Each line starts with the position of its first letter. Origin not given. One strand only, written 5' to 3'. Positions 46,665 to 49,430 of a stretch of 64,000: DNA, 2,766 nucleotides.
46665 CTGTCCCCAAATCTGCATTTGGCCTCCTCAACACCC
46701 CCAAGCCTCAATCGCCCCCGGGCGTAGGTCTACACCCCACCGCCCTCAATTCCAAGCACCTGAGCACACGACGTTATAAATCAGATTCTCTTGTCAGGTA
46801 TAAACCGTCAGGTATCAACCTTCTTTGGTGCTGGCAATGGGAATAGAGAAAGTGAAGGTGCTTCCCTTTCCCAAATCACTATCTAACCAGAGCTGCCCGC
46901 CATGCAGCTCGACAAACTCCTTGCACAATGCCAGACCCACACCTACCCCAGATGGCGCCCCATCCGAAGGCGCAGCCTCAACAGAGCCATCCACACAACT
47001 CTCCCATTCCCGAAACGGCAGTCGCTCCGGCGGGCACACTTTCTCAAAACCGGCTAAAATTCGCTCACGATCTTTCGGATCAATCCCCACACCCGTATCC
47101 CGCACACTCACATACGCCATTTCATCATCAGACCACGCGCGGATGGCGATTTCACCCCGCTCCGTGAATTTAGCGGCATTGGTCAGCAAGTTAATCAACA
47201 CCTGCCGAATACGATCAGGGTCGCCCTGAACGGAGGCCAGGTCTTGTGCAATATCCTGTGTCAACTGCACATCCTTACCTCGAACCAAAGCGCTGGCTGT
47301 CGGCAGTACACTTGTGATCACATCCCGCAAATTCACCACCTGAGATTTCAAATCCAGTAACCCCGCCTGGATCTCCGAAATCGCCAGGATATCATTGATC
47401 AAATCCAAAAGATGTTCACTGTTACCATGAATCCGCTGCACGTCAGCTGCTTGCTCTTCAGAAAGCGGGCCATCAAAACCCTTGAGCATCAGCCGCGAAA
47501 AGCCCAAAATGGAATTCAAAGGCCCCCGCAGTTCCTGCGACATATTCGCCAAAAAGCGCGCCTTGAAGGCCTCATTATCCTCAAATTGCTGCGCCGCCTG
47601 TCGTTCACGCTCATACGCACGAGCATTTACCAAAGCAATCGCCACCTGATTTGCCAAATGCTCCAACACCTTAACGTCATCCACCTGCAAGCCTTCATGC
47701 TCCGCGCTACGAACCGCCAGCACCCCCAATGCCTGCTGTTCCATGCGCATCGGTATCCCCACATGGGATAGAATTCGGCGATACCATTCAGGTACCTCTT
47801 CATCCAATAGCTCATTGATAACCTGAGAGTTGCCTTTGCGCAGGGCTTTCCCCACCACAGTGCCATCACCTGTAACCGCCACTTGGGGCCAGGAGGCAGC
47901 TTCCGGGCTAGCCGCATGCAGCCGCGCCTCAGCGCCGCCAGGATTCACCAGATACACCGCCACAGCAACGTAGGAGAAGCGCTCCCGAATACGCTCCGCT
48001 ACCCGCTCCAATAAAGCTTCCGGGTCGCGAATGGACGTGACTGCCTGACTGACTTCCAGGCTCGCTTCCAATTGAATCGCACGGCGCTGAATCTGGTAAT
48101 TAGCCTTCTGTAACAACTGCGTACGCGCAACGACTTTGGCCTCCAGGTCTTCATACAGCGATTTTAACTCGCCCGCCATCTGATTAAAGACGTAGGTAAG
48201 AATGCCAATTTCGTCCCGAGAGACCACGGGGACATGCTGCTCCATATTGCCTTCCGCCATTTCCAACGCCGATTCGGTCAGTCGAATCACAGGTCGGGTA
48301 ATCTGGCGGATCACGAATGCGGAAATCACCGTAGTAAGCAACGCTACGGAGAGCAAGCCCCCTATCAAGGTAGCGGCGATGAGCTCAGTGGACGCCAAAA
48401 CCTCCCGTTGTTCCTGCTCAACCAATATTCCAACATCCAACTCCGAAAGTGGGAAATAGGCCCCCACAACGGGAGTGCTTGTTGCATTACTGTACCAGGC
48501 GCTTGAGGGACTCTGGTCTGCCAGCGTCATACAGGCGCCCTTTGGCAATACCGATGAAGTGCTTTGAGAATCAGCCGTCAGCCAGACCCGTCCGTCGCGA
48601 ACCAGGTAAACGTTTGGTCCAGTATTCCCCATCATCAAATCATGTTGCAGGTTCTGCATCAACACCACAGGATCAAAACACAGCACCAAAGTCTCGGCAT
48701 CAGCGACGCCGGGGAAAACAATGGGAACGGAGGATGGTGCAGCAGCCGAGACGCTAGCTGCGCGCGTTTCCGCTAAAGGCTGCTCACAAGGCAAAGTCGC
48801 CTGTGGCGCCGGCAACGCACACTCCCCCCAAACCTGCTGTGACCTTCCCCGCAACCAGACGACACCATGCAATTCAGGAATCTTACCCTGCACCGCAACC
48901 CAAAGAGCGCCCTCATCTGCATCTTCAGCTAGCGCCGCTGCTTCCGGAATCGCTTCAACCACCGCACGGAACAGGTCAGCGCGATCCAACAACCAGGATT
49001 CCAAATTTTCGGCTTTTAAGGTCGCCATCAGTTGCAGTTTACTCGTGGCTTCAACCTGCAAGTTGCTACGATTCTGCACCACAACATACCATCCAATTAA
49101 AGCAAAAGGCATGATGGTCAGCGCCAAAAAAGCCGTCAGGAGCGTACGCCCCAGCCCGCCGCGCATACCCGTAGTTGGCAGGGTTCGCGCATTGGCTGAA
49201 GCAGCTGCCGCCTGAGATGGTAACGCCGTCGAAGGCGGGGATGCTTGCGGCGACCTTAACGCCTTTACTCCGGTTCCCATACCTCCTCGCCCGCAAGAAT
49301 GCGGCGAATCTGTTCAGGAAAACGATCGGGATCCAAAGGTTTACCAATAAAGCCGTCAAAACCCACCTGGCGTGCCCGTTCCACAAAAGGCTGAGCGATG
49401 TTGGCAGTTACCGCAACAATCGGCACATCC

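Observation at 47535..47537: Histidine kinase with Gln replacing the phospho-acceptor His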

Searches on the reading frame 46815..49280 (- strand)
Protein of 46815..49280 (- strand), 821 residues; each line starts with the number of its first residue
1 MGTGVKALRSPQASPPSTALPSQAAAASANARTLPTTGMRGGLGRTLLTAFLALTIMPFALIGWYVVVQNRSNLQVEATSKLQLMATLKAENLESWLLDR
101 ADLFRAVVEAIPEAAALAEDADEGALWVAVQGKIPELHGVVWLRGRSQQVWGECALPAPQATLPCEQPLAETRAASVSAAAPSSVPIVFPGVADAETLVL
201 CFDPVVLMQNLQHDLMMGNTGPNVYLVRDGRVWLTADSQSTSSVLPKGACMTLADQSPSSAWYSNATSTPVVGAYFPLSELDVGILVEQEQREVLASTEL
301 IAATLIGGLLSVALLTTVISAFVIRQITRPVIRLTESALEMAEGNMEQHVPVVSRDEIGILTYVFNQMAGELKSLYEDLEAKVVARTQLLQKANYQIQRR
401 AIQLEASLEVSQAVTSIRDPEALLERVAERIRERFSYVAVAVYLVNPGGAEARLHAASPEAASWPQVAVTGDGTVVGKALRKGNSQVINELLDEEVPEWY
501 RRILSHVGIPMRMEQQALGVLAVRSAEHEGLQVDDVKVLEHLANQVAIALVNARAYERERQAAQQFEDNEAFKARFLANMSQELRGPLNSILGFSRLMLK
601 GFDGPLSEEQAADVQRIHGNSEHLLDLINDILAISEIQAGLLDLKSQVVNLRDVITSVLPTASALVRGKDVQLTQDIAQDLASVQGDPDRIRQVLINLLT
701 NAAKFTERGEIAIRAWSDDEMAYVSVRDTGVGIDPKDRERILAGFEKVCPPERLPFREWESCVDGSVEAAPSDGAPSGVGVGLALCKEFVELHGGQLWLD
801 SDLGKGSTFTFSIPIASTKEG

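Call 4: search_protein_families(library=pfam, proteins=[window:46815-49280:-], max_evalue=0.01)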
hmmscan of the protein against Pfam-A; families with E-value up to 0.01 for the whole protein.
window:46815-49280:- (821 aa): 6 families
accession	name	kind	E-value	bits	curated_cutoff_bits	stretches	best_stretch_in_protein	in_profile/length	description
PF02518.31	HATPase_c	-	4e-25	88.8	26.4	1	686-815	1-109/111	Histidine kinase-, DNA gyrase B-, and HSP90-like ATPase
PF00512.31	HisKA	-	2.9e-16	59.7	26.9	1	573-640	2-66/66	His Kinase A (phospho-acceptor) domain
PF13185.12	GAF_2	-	3.4e-15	56.9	28.6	1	418-550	2-135/136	GAF domain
PF01590.32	GAF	-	9.8e-14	52.5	22.4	1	419-550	1-133/133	GAF domain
PF00672.30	HAMP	-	6.9e-13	49.1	25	1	322-373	1-52/53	HAMP domain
PF13492.12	GAF_3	-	4.1e-10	40.6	27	1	419-551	1-128/129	GAF domain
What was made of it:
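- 47361..47564 (-): HisKA / DHp domain (residues 573-640), including the receiver-docking helix 1. Pfam call 4.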

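Call 5: find_homologous_proteins(query=window:46815-49280:-, max_evalue=1e-10)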
Query window:46815-49280:- (821 aa): 603 proteins with E <= 1e-10 among 8000 candidates; the best 120 are listed.
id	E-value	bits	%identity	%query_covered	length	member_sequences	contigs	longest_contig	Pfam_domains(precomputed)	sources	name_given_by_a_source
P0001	0.0e+0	1793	100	100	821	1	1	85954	PF00672.31,PF13185.13,PF01590.33,PF02518.32,PF13492.13,PF00512.32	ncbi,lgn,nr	ncbi:MAG: GAF domain-containing protein [Anaerolineae bacterium]|nr:GAF domain-containing protein [A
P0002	0.0e+0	1431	82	100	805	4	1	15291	PF00672.31,PF13185.13,PF01590.33,PF02518.32,PF13492.13,PF00512.32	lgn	-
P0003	0.0e+0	1403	80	100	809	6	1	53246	PF00672.31,PF13185.13,PF01590.33,PF02518.32,PF13492.13,PF00512.32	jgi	-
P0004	0.0e+0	1400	82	96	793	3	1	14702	PF00672.31,PF13185.13,PF01590.33,PF02518.32,PF13492.13,PF00512.32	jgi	jgi:signal transduction histidine kinase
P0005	0.0e+0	1400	80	100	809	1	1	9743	PF00672.31,PF13185.13,PF01590.33,PF02518.32,PF13492.13,PF00512.32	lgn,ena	-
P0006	0.0e+0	1260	73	100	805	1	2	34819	PF00672.31,PF13185.13,PF01590.33,PF02518.32,PF13492.13,PF00512.32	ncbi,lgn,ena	-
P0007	0.0e+0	1214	72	99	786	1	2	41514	PF00672.31,PF13185.13,PF01590.33,PF02518.32,PF13492.13,PF00512.32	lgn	-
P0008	0.0e+0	1184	70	100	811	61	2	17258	PF00672.31,PF13185.13,PF01590.33,PF02518.32,PF13492.13,PF00512.32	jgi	-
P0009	0.0e+0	1179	69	100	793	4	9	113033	PF00672.31,PF13185.13,PF01590.33,PF02518.32,PF13492.13,PF00512.32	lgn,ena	-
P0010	0.0e+0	1159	69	99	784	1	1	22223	PF00672.31,PF13185.13,PF01590.33,PF02518.32,PF13492.13,PF00512.32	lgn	-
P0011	0.0e+0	1121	65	100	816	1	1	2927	PF00672.31,PF13185.13,PF01590.33,PF02518.32,PF13492.13,PF00512.32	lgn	-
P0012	6.3e-276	936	72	77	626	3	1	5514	PF00672.31,PF13185.13,PF01590.33,PF13492.13,PF00512.32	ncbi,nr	ncbi:MAG TPA: histidine kinase dimerization/phospho-acceptor domain-containing protein, partial [Ana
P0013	1.3e-247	842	55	100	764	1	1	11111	PF00672.31,PF13185.13,PF01590.33,PF02518.32,PF13492.13,PF00512.32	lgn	-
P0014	2.6e-245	834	55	96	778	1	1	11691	PF00672.31,PF13185.13,PF01590.33,PF02518.32,PF13492.13,PF00512.32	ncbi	-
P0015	3.8e-240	817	54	96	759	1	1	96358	PF00672.31,PF13185.13,PF01590.33,PF02518.32,PF13492.13,PF00512.32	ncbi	-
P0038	1.6e-221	756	49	99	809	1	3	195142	PF00672.31,PF13185.13,PF01590.33,PF02518.32,PF13492.13,PF00512.32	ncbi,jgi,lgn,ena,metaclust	ncbi:MAG: ATP-binding protein [Anaerolineae bacterium]|metaclust:\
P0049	9.7e-220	750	51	96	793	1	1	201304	PF00672.31,PF13185.13,PF01590.33,PF02518.32,PF13492.13,PF00512.32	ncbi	ncbi:MAG: ATP-binding protein [Anaerolineae bacterium]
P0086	3.0e-212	725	47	97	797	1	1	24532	PF00672.31,PF13185.13,PF01590.33,PF02518.32,PF13492.13,PF00512.32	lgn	-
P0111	1.3e-201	690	47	96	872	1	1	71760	PF00672.31,PF13185.13,PF01590.33,PF02518.32,PF13492.13,PF00512.32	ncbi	ncbi:MAG: ATP-binding protein [Anaerolineae bacterium]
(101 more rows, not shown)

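Call 16: find_encoding_contigs(protein=P0003, flank=10000, max_places=3)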
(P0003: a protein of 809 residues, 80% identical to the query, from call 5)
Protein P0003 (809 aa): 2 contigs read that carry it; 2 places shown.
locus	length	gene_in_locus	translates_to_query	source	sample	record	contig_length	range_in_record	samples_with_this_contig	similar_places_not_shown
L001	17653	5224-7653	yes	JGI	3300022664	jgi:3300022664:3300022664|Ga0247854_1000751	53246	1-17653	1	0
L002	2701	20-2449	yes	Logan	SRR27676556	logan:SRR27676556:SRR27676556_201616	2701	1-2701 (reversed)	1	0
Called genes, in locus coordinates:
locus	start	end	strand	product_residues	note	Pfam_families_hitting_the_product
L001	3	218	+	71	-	?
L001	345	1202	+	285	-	PF00941:FAD_binding_5, PF03450:CO_deh_flav_C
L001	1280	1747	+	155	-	PF00111:Fer2, PF01799:Fer2_2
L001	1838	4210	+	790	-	PF01315:Ald_Xan_dh_C, PF02738:MoCoBD_1, PF20256:MoCoBD_2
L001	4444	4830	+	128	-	PF00072:Response_reg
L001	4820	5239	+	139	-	PF00072:Response_reg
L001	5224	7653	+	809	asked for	PF00672:HAMP, PF01590:GAF, PF13185:GAF_2, PF13492:GAF_3, PF00512:HisKA, PF02518:HATPase_c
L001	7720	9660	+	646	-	PF20969:MASE11, PF01590:GAF, PF13185:GAF_2, PF13492:GAF_3, PF01590:GAF, PF13185:GAF_2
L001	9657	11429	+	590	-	PF20969:MASE11, PF01590:GAF, PF13185:GAF_2, PF13492:GAF_3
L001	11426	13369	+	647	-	PF00672:HAMP (weak), PF01590:GAF, PF13185:GAF_2, PF13492:GAF_3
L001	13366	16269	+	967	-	PF02743:dCache_1, PF00672:HAMP, PF01590:GAF, PF13185:GAF_2, PF13492:GAF_3 (faint), PF13185:GAF_2 (weak)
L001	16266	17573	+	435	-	PF01590:GAF, PF13185:GAF_2, PF13492:GAF_3, PF13185:GAF_2, PF01590:GAF, PF13492:GAF_3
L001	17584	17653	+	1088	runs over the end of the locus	-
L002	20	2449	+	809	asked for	PF00672:HAMP, PF01590:GAF, PF13185:GAF_2, PF13492:GAF_3, PF00512:HisKA, PF02518:HATPase_c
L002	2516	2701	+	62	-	?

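Call 17: find_encoding_contigs(protein=P0009, flank=10000, max_places=2)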
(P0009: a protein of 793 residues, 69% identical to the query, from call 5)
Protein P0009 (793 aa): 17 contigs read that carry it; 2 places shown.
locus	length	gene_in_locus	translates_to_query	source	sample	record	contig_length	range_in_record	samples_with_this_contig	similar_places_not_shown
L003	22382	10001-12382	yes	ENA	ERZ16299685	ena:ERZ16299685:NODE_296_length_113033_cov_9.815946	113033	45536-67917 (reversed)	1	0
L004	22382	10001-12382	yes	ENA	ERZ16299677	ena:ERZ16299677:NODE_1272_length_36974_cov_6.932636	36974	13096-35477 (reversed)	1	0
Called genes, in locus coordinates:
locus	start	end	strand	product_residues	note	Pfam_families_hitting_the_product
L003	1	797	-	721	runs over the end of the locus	PF00580:UvrD-helicase (weak)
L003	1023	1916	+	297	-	PF00005:ABC_tran, PF13304:AAA_21, PF13732:DrrA1-3_C (weak)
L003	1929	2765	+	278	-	PF12679:ABC2_membrane_2, PF10920:DUF2705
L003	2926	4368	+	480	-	PF00512:HisKA, PF02518:HATPase_c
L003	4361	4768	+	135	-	PF00072:Response_reg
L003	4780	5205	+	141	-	PF00072:Response_reg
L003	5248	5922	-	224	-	PF13517:FG-GAP_3 (faint)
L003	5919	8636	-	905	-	PF11369:DUF3160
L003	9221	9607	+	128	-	PF00072:Response_reg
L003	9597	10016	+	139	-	PF00072:Response_reg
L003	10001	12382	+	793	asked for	PF00672:HAMP, PF01590:GAF, PF13185:GAF_2, PF13492:GAF_3, PF00512:HisKA, PF02518:HATPase_c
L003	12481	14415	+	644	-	PF20969:MASE11, PF01590:GAF, PF13185:GAF_2, PF13492:GAF_3, PF01590:GAF (weak), PF13185:GAF_2 (weak)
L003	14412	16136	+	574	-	PF20969:MASE11, PF01590:GAF, PF13185:GAF_2, PF13492:GAF_3 (weak)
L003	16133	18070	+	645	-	PF00672:HAMP (weak), PF01590:GAF, PF13185:GAF_2, PF13492:GAF_3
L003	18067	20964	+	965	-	PF02743:dCache_1, PF13492:GAF_3 (faint), PF00672:HAMP, PF01590:GAF, PF13185:GAF_2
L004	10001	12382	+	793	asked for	PF00672:HAMP, PF01590:GAF, PF13185:GAF_2, PF13492:GAF_3, PF00512:HisKA, PF02518:HATPase_c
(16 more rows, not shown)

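Call 18: find_encoding_contigs(protein=P0111, flank=10000, max_places=1)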
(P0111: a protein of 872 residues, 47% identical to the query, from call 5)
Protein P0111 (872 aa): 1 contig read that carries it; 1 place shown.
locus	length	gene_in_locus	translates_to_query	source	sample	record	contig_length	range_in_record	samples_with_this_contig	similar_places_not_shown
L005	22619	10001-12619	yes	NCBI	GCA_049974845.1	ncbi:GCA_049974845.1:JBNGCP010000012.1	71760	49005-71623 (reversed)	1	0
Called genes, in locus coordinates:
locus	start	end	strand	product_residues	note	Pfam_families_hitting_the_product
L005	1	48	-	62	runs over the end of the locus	?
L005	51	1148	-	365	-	PF00733:Asn_synthase, PF02540:NAD_synthase (weak), PF03054:tRNA_Me_trans, PF06508:QueC (weak), PF20259:tRNA_Me_trans_M, PF20258:tRNA_Me_trans_C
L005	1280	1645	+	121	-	PF09685:MamF_MmsF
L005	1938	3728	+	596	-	PF01368:DHH, PF02272:DHHA1, PF17768:RecJ_OB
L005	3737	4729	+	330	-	PF01073:3Beta_HSD, PF01370:Epimerase, PF02719:Polysacc_synt_2, PF04321:RmlD_sub_bind, PF07993:NAD_binding_4 (faint), PF13460:NAD_binding_10, PF16363:GDP_Man_Dehyd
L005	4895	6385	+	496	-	PF14559:TPR_19 (weak), PF13432:TPR_16 (weak), PF23914:TPR_CcmH_CycH, PF00515:TPR_1 (weak), PF13181:TPR_8 (weak), PF23914:TPR_CcmH_CycH, PF13432:TPR_16, PF14559:TPR_19, +15 more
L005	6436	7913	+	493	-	-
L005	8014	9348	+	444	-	-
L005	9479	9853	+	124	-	PF00072:Response_reg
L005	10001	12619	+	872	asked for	PF00672:HAMP, PF01590:GAF, PF13185:GAF_2, PF13492:GAF_3 (weak), PF00512:HisKA, PF02518:HATPase_c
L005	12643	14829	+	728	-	-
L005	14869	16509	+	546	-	PF01590:GAF, PF13185:GAF_2, PF13492:GAF_3, PF01590:GAF (weak)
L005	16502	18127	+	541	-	PF01590:GAF, PF13185:GAF_2, PF13492:GAF_3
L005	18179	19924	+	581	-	PF01590:GAF, PF13185:GAF_2, PF13492:GAF_3 (weak), PF01590:GAF (weak), PF13185:GAF_2 (weak)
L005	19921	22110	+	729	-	PF00672:HAMP, PF01590:GAF, PF13185:GAF_2, PF13492:GAF_3 (weak), PF01590:GAF (weak)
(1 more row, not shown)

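Call 19: find_encoding_contigs(protein=P0038, flank=10000, max_places=1)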
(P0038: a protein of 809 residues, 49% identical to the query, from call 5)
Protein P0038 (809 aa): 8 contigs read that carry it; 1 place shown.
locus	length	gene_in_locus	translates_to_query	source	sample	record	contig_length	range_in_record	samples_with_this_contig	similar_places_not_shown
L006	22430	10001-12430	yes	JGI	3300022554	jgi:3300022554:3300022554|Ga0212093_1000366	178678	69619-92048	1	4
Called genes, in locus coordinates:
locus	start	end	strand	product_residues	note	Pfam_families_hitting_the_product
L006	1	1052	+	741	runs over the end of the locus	PF07693:KAP_NTPase, PF13191:AAA_16 (weak), PF07693:KAP_NTPase, PF03781:FGE-sulfatase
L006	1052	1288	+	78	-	-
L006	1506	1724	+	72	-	PF02604:PhdYeFM_antitox (weak)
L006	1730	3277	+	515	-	PF00221:Lyase_aromatic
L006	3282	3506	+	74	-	-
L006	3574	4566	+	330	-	PF01073:3Beta_HSD, PF01370:Epimerase, PF02719:Polysacc_synt_2, PF04321:RmlD_sub_bind, PF05368:NmrA, PF13460:NAD_binding_10, PF16363:GDP_Man_Dehyd, PF07993:NAD_binding_4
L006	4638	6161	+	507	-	PF14559:TPR_19 (weak), PF23914:TPR_CcmH_CycH, PF23914:TPR_CcmH_CycH, PF00515:TPR_1 (weak), PF07719:TPR_2 (weak), PF13414:TPR_11 (weak), PF14559:TPR_19, PF13431:TPR_17 (weak), +13 more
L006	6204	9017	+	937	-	-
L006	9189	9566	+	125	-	PF00072:Response_reg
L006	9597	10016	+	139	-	PF00072:Response_reg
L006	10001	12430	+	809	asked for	PF00672:HAMP, PF01590:GAF, PF13185:GAF_2, PF13492:GAF_3, PF00512:HisKA, PF02518:HATPase_c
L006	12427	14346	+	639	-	PF20969:MASE11, PF01590:GAF, PF13185:GAF_2, PF13492:GAF_3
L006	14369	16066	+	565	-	PF20969:MASE11, PF01590:GAF, PF13185:GAF_2, PF13492:GAF_3 (faint)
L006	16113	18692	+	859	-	PF00672:HAMP, PF01590:GAF, PF13185:GAF_2, PF13492:GAF_3 (weak)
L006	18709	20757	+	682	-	PF00532:Peripla_BP_1, PF13407:Peripla_BP_4 (weak), PF13377:Peripla_BP_3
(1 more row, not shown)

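Call 20: find_encoding_contigs(protein=P0006, flank=10000, max_places=1)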
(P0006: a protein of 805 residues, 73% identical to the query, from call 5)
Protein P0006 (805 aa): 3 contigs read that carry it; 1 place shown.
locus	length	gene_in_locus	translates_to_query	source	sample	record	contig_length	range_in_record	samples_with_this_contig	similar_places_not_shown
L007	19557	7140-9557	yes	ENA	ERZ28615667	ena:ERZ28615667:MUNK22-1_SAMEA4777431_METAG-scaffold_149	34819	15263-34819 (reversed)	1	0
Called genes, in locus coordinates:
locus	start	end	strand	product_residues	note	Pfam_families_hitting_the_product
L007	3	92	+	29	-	?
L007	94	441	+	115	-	PF12172:zf-ChsH2 (weak)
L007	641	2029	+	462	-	PF00860:Xan_ur_permease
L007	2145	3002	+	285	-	PF00941:FAD_binding_5, PF03450:CO_deh_flav_C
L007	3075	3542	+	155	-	PF00111:Fer2, PF01799:Fer2_2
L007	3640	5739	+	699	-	PF01315:Ald_Xan_dh_C, PF02738:MoCoBD_1, PF20256:MoCoBD_2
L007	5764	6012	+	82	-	-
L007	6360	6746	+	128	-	PF00072:Response_reg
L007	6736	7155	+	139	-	PF00072:Response_reg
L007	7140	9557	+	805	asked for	PF00672:HAMP, PF01590:GAF, PF13185:GAF_2, PF13492:GAF_3, PF00512:HisKA, PF02518:HATPase_c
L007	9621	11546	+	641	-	PF20969:MASE11, PF01590:GAF, PF13185:GAF_2, PF13492:GAF_3, PF01590:GAF, PF13185:GAF_2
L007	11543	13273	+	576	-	PF20969:MASE11, PF01590:GAF, PF13185:GAF_2, PF13492:GAF_3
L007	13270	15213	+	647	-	PF01590:GAF, PF13185:GAF_2, PF13492:GAF_3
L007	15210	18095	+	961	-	PF02743:dCache_1, PF00672:HAMP, PF01590:GAF, PF13185:GAF_2, PF13492:GAF_3 (faint)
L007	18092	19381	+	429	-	PF01590:GAF, PF13185:GAF_2, PF13492:GAF_3, PF01590:GAF, PF13185:GAF_2, PF13492:GAF_3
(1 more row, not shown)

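Call 21: find_encoding_contigs(protein=P0002, flank=10000, max_places=2)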
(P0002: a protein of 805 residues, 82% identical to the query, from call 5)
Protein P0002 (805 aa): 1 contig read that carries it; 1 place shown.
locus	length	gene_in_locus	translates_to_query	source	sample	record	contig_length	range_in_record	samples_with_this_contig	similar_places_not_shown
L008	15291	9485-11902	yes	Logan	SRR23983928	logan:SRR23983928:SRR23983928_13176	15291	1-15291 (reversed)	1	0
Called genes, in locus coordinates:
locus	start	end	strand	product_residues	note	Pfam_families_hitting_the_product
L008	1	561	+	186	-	?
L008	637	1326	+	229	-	-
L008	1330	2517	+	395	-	PF00108:Thiolase_N, PF22691:Thiolase_C_1, PF02803:Thiolase_C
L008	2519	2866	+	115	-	PF12172:zf-ChsH2 (weak)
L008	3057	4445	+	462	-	PF00860:Xan_ur_permease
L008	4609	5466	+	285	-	PF00941:FAD_binding_5, PF03450:CO_deh_flav_C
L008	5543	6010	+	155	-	PF00111:Fer2, PF01799:Fer2_2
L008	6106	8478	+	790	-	PF01315:Ald_Xan_dh_C, PF02738:MoCoBD_1, PF20256:MoCoBD_2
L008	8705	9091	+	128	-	PF00072:Response_reg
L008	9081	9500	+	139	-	PF00072:Response_reg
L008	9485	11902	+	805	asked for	PF00672:HAMP, PF01590:GAF, PF13185:GAF_2, PF13492:GAF_3, PF00512:HisKA, PF02518:HATPase_c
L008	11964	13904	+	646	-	PF20969:MASE11, PF01590:GAF, PF13185:GAF_2, PF13492:GAF_3, PF13185:GAF_2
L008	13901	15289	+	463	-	?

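Call 22: find_encoding_contigs(protein=P0004, flank=10000, max_places=2)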
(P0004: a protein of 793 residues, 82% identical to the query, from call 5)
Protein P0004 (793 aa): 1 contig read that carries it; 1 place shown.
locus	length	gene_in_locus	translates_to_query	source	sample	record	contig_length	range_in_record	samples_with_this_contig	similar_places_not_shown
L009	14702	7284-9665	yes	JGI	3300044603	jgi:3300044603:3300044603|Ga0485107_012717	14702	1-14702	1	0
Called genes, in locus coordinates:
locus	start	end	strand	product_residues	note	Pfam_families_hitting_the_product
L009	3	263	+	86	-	PF22691:Thiolase_C_1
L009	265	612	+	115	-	PF12172:zf-ChsH2 (weak), PF01796:OB_ChsH2_C (weak)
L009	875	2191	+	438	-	PF00860:Xan_ur_permease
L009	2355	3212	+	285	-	PF00941:FAD_binding_5, PF03450:CO_deh_flav_C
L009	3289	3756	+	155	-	PF00111:Fer2, PF01799:Fer2_2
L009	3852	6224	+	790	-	PF01315:Ald_Xan_dh_C, PF02738:MoCoBD_1, PF20256:MoCoBD_2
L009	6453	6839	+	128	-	PF00072:Response_reg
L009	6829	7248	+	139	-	PF00072:Response_reg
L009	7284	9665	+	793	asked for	PF00672:HAMP, PF01590:GAF, PF13185:GAF_2, PF13492:GAF_3, PF00512:HisKA, PF02518:HATPase_c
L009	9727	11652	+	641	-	PF20969:MASE11, PF01590:GAF, PF13185:GAF_2, PF13492:GAF_3, PF01590:GAF, PF13185:GAF_2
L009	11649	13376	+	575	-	PF20969:MASE11, PF01590:GAF, PF13185:GAF_2, PF13492:GAF_3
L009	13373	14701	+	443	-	PF00672:HAMP, PF13185:GAF_2, PF01590:GAF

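Call 48: find_encoding_contigs(protein=P0086, flank=6000, max_places=1)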
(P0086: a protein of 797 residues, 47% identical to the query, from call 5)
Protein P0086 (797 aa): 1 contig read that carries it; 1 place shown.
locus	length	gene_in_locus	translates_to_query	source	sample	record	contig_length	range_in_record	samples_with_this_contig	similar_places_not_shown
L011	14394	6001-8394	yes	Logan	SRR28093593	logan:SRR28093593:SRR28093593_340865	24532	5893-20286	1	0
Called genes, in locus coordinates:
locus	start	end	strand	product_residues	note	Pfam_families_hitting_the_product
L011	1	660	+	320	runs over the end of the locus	PF01073:3Beta_HSD, PF01370:Epimerase, PF02719:Polysacc_synt_2, PF04321:RmlD_sub_bind, PF07993:NAD_binding_4 (weak), PF13460:NAD_binding_10 (weak), PF16363:GDP_Man_Dehyd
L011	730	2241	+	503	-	PF14559:TPR_19 (weak), PF13432:TPR_16, PF23914:TPR_CcmH_CycH, PF00515:TPR_1 (weak), PF14559:TPR_19 (weak), PF13432:TPR_16 (weak), PF13424:TPR_12 (weak), PF13414:TPR_11, +12 more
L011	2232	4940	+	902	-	-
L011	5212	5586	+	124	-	PF00072:Response_reg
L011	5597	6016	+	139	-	PF00072:Response_reg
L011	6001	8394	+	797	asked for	PF00672:HAMP, PF01590:GAF, PF13185:GAF_2, PF13492:GAF_3, PF00512:HisKA, PF02518:HATPase_c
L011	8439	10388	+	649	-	PF01590:GAF, PF13185:GAF_2, PF13492:GAF_3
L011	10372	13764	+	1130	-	PF02743:dCache_1, PF00672:HAMP, PF01590:GAF, PF13185:GAF_2, PF13492:GAF_3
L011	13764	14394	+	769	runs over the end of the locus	PF02743:dCache_1, PF01590:GAF, PF13185:GAF_2, PF13492:GAF_3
